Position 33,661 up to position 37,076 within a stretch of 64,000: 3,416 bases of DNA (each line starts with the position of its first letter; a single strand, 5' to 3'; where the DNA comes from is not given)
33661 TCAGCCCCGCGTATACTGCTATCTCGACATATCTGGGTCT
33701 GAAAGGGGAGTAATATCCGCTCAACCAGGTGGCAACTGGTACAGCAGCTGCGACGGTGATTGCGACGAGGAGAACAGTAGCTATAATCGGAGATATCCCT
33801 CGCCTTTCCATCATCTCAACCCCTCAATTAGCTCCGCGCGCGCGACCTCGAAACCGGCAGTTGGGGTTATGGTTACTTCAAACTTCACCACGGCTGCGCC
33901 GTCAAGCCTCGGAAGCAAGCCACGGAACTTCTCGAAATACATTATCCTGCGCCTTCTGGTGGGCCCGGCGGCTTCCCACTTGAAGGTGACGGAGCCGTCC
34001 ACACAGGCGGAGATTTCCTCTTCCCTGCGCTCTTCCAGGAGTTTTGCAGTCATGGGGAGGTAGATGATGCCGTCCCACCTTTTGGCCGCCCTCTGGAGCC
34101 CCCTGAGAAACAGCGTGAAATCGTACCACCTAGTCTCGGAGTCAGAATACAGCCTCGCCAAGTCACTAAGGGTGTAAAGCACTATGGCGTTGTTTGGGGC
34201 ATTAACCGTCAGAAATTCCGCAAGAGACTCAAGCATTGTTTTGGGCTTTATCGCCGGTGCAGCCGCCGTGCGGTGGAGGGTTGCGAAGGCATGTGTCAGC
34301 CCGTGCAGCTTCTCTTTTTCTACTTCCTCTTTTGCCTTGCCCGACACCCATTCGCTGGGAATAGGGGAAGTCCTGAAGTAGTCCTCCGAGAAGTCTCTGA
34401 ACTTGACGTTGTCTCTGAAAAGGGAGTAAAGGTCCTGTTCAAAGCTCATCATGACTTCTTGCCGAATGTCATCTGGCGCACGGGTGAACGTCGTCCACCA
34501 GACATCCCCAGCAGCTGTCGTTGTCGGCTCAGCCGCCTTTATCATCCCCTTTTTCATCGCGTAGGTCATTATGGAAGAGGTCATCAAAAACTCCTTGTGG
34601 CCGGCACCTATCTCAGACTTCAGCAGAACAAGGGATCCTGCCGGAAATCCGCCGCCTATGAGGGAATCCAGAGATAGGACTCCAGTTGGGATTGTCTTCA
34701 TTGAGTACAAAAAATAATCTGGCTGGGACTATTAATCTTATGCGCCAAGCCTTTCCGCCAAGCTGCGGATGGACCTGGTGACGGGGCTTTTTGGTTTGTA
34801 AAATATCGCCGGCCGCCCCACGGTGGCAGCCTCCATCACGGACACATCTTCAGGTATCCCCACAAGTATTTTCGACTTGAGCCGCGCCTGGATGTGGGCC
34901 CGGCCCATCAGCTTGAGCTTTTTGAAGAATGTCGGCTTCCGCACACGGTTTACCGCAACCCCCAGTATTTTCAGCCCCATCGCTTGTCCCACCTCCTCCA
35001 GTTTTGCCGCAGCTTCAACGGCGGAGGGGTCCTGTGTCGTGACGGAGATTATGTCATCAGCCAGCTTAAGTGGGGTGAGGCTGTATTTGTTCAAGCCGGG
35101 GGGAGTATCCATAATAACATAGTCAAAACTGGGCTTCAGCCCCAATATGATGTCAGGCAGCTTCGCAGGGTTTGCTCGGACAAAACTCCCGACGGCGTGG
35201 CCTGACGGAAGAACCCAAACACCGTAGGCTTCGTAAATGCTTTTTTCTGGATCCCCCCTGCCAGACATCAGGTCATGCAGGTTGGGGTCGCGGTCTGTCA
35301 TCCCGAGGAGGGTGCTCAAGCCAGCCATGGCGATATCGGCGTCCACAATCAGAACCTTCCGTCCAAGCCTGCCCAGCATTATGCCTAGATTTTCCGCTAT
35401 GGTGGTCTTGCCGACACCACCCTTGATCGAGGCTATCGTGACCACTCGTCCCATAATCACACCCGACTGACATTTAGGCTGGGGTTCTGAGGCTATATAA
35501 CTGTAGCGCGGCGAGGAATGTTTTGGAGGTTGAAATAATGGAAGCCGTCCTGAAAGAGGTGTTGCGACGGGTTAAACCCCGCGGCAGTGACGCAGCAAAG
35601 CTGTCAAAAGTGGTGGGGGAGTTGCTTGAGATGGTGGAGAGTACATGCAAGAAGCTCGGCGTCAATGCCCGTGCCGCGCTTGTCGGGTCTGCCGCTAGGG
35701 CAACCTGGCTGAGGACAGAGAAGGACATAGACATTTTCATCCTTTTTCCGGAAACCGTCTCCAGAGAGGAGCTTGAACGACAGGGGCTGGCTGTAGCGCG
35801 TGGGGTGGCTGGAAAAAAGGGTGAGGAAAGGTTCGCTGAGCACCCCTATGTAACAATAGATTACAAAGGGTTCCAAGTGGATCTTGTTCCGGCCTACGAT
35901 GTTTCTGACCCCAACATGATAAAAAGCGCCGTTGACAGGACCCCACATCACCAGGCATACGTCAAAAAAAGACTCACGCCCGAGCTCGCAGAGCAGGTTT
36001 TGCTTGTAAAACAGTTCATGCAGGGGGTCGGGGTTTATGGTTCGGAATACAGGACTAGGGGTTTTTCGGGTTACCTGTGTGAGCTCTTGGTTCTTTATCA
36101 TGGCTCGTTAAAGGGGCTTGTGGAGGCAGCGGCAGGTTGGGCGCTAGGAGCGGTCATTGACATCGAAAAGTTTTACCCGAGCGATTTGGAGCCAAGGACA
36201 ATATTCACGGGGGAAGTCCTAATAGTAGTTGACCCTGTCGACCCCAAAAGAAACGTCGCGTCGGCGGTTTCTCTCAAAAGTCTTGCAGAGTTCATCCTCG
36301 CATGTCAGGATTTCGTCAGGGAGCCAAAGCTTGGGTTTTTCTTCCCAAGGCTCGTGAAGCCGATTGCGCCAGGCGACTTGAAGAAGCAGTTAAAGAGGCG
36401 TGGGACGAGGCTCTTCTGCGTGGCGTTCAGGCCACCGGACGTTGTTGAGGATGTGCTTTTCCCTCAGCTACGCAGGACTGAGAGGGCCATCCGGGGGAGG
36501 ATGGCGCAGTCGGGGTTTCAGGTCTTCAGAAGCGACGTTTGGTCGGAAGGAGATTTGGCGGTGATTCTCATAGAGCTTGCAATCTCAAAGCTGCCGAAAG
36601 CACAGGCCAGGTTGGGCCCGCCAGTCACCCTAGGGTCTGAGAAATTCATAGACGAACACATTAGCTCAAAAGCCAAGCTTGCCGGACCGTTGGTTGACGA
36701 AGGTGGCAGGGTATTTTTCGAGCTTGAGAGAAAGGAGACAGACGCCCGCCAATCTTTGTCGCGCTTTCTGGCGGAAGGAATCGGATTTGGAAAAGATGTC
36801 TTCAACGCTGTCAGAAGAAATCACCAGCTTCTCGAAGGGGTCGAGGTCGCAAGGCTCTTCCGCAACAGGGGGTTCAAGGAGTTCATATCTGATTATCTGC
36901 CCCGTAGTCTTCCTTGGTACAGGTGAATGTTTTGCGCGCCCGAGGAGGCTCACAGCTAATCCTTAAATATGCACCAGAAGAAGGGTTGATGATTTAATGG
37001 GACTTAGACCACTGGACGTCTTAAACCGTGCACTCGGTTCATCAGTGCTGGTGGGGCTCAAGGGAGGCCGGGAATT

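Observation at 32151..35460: MinD / degenerate KaiC-like / type IV pilin-like / anchored secreted protein operon without the usual pilus ATPase and platform genes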

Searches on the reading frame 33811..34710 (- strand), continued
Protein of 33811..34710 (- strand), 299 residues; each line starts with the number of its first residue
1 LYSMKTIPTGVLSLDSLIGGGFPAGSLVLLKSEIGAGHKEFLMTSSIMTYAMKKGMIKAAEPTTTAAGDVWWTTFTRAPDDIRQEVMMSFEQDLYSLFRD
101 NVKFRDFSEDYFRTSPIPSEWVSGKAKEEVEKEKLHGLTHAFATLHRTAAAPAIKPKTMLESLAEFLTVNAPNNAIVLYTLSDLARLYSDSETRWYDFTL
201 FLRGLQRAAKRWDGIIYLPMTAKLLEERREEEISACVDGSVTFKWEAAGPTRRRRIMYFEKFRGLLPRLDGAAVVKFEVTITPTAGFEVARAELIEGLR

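Call 32: fold_search(model_id=the predicted structure, library=pdb)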
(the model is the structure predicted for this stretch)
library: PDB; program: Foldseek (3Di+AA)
matches with E <= 10: 1637; with E <= 0.001: 1156
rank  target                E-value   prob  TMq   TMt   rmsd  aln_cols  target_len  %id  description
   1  8zn5_L                4.2e-13  1.00  0.55  0.39   5.9       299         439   21  Crystal Structure of Designed Clock Protein KaiC (released 2025-04-16)
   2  8zn5_I                4.7e-13  1.00  0.57  0.40   5.2       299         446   22  Crystal Structure of Designed Clock Protein KaiC (released 2025-04-16)
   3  8zn5_C                5.3e-13  1.00  0.59  0.40   5.2       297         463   20  Crystal Structure of Designed Clock Protein KaiC (released 2025-04-16)
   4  4tlb_E                7.7e-13  1.00  0.59  0.75   6.1       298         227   15  Crystal structure of N-terminal C1 domain of KaiC (released 2015-07-01)
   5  5n8y_A                1.4e-12  1.00  0.59  0.38   6.2       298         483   16  KaiCBA circadian clock backbone model based on a Cryo-EM density (released 2017-03-29)
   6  2zts_A                1.7e-12  1.00  0.58  0.77   4.1       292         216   18  Crystal structure of KaiC-like protein PH0186 from hyperthermophilic archaea Pyrococcus horikoshii OT3 (released 2009-03-24)
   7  4tl7_A                1.9e-12  1.00  0.59  0.76   4.1       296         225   16  Crystal structure of N-terminal C1 domain of KaiC (released 2015-07-01)
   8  4tlc_D                2.3e-12  1.00  0.59  0.76   5.0       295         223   16  Crystal structure of N-terminal C1 domain of KaiC (released 2015-07-01)
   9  4tla_C                2.4e-12  1.00  0.58  0.74   5.3       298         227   17  Crystal structure of N-terminal C1 domain of KaiC (released 2015-07-01)
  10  4tld_E                2.4e-12  1.00  0.56  0.74   5.8       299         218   15  Crystal structure of N-terminal C1 domain of KaiC (released 2015-07-01)
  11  8zn5_K                2.4e-12  1.00  0.58  0.41   5.6       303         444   21  Crystal Structure of Designed Clock Protein KaiC (released 2025-04-16)
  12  8zn5_E                2.4e-12  1.00  0.56  0.38   6.6       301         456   20  Crystal Structure of Designed Clock Protein KaiC (released 2025-04-16)
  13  4tl6_A                2.6e-12  1.00  0.57  0.74   4.9       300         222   16  Crystal structure of N-terminal domain of KaiC (released 2015-07-01)
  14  4tl6_B                2.9e-12  1.00  0.58  0.75   5.5       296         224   16  Crystal structure of N-terminal domain of KaiC (released 2015-07-01)
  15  8zn5_F                3.3e-12  1.00  0.58  0.40   5.0       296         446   21  Crystal Structure of Designed Clock Protein KaiC (released 2025-04-16)
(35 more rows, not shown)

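Call 67: search_protein_families(library=ncbifam, proteins=[L003:8843-9541:+, L003:8001-8843:+, L089:10001-11824:+, L089:11874-13703:+, L006:9419-10045:+], max_evalue=0.001)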
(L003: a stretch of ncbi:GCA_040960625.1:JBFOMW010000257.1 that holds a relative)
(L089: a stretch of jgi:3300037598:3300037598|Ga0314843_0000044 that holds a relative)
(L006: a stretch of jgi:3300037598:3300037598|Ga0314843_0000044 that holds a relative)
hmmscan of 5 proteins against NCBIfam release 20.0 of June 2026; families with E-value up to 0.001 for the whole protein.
L003:8843-9541:+ (232 aa): 15 families
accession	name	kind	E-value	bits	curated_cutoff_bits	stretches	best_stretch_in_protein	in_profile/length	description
TIGR03880.1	KaiC_arch_3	hypoth_equivalog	1.3e-82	276.6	249.45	1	7-231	1-224/224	KaiC domain-containing protein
NF006799.0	PRK09302.1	equivalog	7e-41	140.3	408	1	5-224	14-238/515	circadian clock protein KaiC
TIGR02655.1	circ_KaiC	equivalog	1.3e-35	123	546.25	1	4-225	3-229/484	circadian clock protein KaiC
TIGR03877.1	thermo_KaiC_1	hypoth_equivalog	2.7e-35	122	307.25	1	4-226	4-234/238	KaiC domain-containing protein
TIGR03881.1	KaiC_arch_4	hypoth_equivalog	1e-34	120.3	247.8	1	5-224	4-228/231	KaiC domain-containing protein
NF052589.1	ArlH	equivalog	6.6e-14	52.2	215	1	7-226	5-225/229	archaellum protein ArlH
NF004723.0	PRK06067.1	subfamily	2.6e-13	50.1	194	1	3-187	15-198/243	flagellar accessory protein FlaH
NF006320.0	PRK08533.1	equivalog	2.5e-10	40.4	215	1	4-115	6-115/230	flagellar accessory protein FlaH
TIGR00416.1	sms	equivalog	4.5e-10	38.9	403.05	1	6-121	78-185/454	DNA repair protein RadA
TIGR03878.1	thermo_KaiC_2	hypoth_equivalog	1.8e-08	34.1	232.2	1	16-184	30-203/259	KaiC domain-containing protein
TIGR03600.1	phage_DnaB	exception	3.9e-06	26.1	498.65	1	5-70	178-243/421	phage replicative helicase, DnaB family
NF006306.0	PRK08506.1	equivalog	5.6e-06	25.2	596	1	5-71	176-241/472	replicative DNA helicase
TIGR00665.1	DnaB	equivalog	3.4e-05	22.9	385.25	1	4-100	178-270/435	replicative DNA helicase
TIGR02237.1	recomb_radB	equivalog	4.6e-05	23.4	172.4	1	11-60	1-50/210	DNA repair and recombination protein RadB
NF004629.0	PRK05973.1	equivalog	0.00051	19.1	156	1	15-77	57-119/237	DNA helicase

L003:8001-8843:+ (280 aa): 11 families
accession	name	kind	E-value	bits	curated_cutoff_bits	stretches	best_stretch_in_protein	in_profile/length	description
NF004723.0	PRK06067.1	subfamily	8.4e-11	41.8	194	1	130-270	104-234/243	flagellar accessory protein FlaH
NF052589.1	ArlH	equivalog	9.4e-10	38.6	215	1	135-273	96-225/229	archaellum protein ArlH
NF006799.0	PRK09302.1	equivalog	2.9e-08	32.7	408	1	2-107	9-101/515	circadian clock protein KaiC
NF003301.0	PRK04301.1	equivalog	1.5e-07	30.9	259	1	2-69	79-142/316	DNA repair and recombination protein RadA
TIGR03881.1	KaiC_arch_4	hypoth_equivalog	6.9e-07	29.2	247.8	1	5-167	2-134/231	KaiC domain-containing protein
TIGR03880.1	KaiC_arch_3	hypoth_equivalog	9.5e-06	25.3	249.45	1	9-90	1-72/224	KaiC domain-containing protein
NF006320.0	PRK08533.1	equivalog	1.4e-05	24.9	215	0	1-38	1-38/230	flagellar accessory protein FlaH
TIGR02236.1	recomb_radA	equivalog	2.3e-05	23.9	361.15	1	2-69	74-137/311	DNA repair and recombination protein RadA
TIGR02239.1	recomb_RAD51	equivalog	8.2e-05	21.8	478.05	0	5-48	77-120/316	DNA repair protein RAD51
TIGR02238.1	recomb_DMC1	equivalog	0.00029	20.1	447.7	0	3-68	75-136/314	meiotic recombinase Dmc1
NF006861.0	PRK09361.1-1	equivalog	0.00096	18.7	278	0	5-51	4-50/235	DNA repair and recombination protein RadB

L089:10001-11824:+ (607 aa): 18 families
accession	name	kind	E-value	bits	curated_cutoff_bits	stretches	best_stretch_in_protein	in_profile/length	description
NF058587.1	archaellum_moto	equivalog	1.5e-113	380.3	550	1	137-590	41-518/527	archaellum flagellar ATPase motor FlaI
NF053672.1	bindosome_BasE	exception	5.4e-64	216.8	1000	1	139-591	51-509/512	bindosome assembly system ATPase subunit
TIGR03819.1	heli_sec_ATPase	hypoth_equivalog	2.4e-48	165.1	373.15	1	195-470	23-298/340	TadA family conjugal transfer-associated ATPase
TIGR02782.1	TrbB_P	equivalog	5.9e-38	130.9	304.55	1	276-515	60-299/303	P-type conjugative transfer ATPase TrbB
TIGR02788.1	VirB11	equivalog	6.3e-34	117.4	249.95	2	344-469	135-262/308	P-type DNA transfer ATPase VirB11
NF010469.0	PRK13894.1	subfamily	3.7e-30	105.4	508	1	281-513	78-311/320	conjugal transfer ATPase TrbB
NF010475.0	PRK13900.1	equivalog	1.9e-25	89.7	389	1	344-467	151-277/333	type IV secretion system ATPase VirB11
NF010407.0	PRK13833.1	subfamily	6e-25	88.3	499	1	286-513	78-304/323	conjugal transfer protein TrbB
TIGR01420.1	pilT_fam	subfamily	5.1e-17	62.1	319.1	1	350-469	119-239/343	PilT/PilU family type 4a pilus ATPase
NF041000.1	ATPase_ComGA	equivalog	6.5e-17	61.4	300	1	350-492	124-264/267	competence type IV pilus ATPase ComGA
NF007755.0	PRK10436.1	equivalog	6.7e-16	58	617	1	353-492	219-354/465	type II secretion system protein GspE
TIGR02525.1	plasmid_TraJ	equivalog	4.4e-15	55.5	368.3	1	357-495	153-292/372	plasmid transfer ATPase TraJ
NF010425.0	PRK13851.1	equivalog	1.1e-14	54.1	461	1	341-458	150-269/344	type IV secretion system protein VirB11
TIGR02538.1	type_IV_pilB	equivalog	8.2e-13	47.8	675.65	1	356-492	319-451/564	type IV-A pilus assembly ATPase PilB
TIGR02533.1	type_II_gspE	equivalog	1.4e-11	43.8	630.25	1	350-474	240-361/486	type II secretion system ATPase GspE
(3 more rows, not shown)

L089:11874-13703:+ (609 aa): 4 families
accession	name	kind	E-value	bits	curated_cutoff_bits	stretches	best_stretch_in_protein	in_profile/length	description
NF004704.2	PRK06041.1-2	equivalog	3.1e-23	82.3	550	1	37-275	11-244/555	archaellar assembly protein ArlJ/FlaJ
NF046075.1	UpsF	equivalog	1.9e-20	73.1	400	2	64-277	44-245/484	membrane pilin protein UpsF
NF053673.1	bindosome_BasF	exception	2.9e-14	52.6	1300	1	55-245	149-340/656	bindosome assembly system membrane anchoring protein BasF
NF004705.1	PRK06041.1-3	equivalog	5.2e-11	42.2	400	1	105-280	2-174/465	archaellar assembly protein ArlJ/FlaJ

L006:9419-10045:+ (208 aa): 2 families
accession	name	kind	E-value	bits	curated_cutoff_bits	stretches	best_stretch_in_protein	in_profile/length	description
TIGR02537.2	arch_flag_Nterm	domain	6.1e-10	38.4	20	1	7-37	2-32/33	archaellin/type IV pilin N-terminal domain-containing protein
NF046073.1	UpsA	equivalog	6e-05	23.2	130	1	8-40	2-34/136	pilin subunit UpsA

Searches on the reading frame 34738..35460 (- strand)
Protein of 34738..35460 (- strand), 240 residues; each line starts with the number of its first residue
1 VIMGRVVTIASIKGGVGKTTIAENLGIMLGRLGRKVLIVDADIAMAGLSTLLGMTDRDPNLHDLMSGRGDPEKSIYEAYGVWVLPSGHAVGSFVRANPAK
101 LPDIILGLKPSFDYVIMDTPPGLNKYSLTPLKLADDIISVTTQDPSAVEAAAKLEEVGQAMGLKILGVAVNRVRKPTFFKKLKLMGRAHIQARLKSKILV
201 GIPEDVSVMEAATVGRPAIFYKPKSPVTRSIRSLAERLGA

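Call 3: search_protein_families(library=pfam, proteins=[window:34738-35460:-], max_evalue=0.1)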
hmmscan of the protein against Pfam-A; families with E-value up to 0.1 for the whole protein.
window:34738-35460:- (240 aa): 11 families
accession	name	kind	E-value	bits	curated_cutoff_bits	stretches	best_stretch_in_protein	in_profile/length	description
PF10609.15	ParA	-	9.1e-23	81.4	27.1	2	5-62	4-61/246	NUBPL iron-transfer P-loop NTPase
PF13614.12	AAA_31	-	6.7e-20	72.2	27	1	5-154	2-160/177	AAA domain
PF01656.29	CbiA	-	3.4e-18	66.2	25.4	1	7-216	1-123/125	CobQ/CobB/MinD/ParA nucleotide binding domain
PF06564.18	CBP_BcsQ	-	3.5e-12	46.8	21.3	1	6-237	3-232/234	Cellulose biosynthesis protein BcsQ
PF00142.24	Fer4_NifH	-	9.6e-08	32.3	25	1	13-54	8-49/271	4Fe-4S iron sulfur cluster binding proteins, NifH/frxC family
PF02374.21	ArsA_ATPase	-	8.2e-07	29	24.3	1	11-44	7-40/305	Anion-transporting ATPase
PF09140.17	MipZ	-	0.00012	21.9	20.7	1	6-138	2-126/262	ATPase MipZ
PF07015.17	VirC1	-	0.0099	15.7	24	1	6-42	3-39/231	VirC1 protein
PF16575.11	CLP1_P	-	0.019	15.2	26.6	1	15-49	4-38/188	mRNA cleavage and polyadenylation factor CLP1 P-loop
PF01583.26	APS_kinase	-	0.026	15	21.1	1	14-58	11-55/152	Adenylylsulphate kinase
PF13500.12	AAA_26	-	0.035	14.4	27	0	149-209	144-195/198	AAA domain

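Call 4: search_protein_families(library=ncbifam, proteins=[window:34738-35460:-], max_evalue=0.1)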
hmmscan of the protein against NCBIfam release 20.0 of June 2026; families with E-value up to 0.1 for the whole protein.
window:34738-35460:- (240 aa): 35 families (the best 25 are shown)
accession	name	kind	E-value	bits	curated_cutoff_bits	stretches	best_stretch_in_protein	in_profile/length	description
TIGR01969.1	minD_arch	subfamily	1.7e-59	201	201.75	1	5-238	1-230/251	cell division ATPase MinD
TIGR01968.1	minD_bact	equivalog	7.9e-29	100.8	212.9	1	5-238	2-236/261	septum site-determining protein MinD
TIGR03371.1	cellulose_yhjQ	equivalog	5.6e-18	65.3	157.85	1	6-236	3-239/246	cellulose biosynthesis protein BcsQ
NF041136.1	MrpORP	equivalog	2.9e-17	63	450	2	5-61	6-62/365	iron-sulfur cluster carrier protein MrpORP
NF008669.0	PRK11670.1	equivalog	5.9e-15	55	348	1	6-239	109-350/369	iron-sulfur cluster carrier protein ApbC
NF041546.1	ParA_partition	equivalog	2.2e-14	53.5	180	2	6-43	1-38/203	ParA family partition ATPase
TIGR01007.1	eps_fam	subfamily_domain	9.4e-14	51.4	108.05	1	6-174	19-191/204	polysaccharide biosynthesis tyrosine autokinase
NF047398.1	AAA_KGGVGR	domain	3.5e-12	47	90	1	5-63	3-63/190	KGGVGR-motif variant AAA ATPase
NF008079.0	PRK10818.1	equivalog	3.5e-11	42.9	508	1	3-221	1-230/270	septum site-determining protein MinD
TIGR03815.1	CpaE_hom_Actino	equivalog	1.8e-10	40.5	154.45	1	4-158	111-270/340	septum site-determining protein Ssd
TIGR03029.1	EpsG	equivalog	3.3e-10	39.6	313.8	1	5-171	104-273/274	chain length determinant protein tyrosine kinase EpsG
TIGR01005.1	eps_transp_fam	subfamily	8.2e-10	37.5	411.7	1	5-173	547-718/754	exopolysaccharide transport protein family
NF041283.1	PrgP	equivalog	1.5e-08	34.3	400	1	3-57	1-55/297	ParA superfamily DNA segregation protein PrgP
NF009701.0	PRK13230.1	subfamily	8.6e-08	31.5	350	2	132-237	152-256/291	nitrogenase reductase-like protein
TIGR01287.1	nifH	equivalog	8.8e-08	31.8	394.35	2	13-70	8-64/275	nitrogenase iron protein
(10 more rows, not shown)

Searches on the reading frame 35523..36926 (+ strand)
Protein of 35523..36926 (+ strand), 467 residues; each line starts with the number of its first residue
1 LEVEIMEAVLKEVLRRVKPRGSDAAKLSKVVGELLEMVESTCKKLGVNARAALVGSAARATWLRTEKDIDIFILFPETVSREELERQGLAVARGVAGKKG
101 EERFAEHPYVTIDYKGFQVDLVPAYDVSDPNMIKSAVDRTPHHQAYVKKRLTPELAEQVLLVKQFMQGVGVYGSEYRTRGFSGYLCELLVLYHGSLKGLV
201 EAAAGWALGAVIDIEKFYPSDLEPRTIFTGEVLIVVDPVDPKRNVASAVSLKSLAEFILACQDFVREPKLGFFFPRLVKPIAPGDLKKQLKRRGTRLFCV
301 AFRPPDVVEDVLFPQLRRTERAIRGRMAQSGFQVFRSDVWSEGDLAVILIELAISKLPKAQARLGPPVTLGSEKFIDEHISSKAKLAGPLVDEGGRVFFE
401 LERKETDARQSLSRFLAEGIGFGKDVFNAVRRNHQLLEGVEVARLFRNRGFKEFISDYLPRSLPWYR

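Call 3: search_protein_families(library=pfam, proteins=[window:35523-36926:+], max_evalue=0.1)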
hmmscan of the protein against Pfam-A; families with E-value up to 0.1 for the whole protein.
window:35523-36926:+ (467 aa): 3 families
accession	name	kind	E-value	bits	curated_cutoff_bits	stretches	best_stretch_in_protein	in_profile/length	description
PF09249.16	tRNA_NucTransf2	-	1.2e-38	132.3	27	1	158-274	2-113/113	tRNA nucleotidyltransferase, second domain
PF21133.2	CAA_C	-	1e-32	113.2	22.2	1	293-439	1-144/144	CCA-adding enzyme, C-terminal domain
PF01909.29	NTP_transf_2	-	9e-13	48.9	21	1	38-141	5-91/93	Nucleotidyltransferase domain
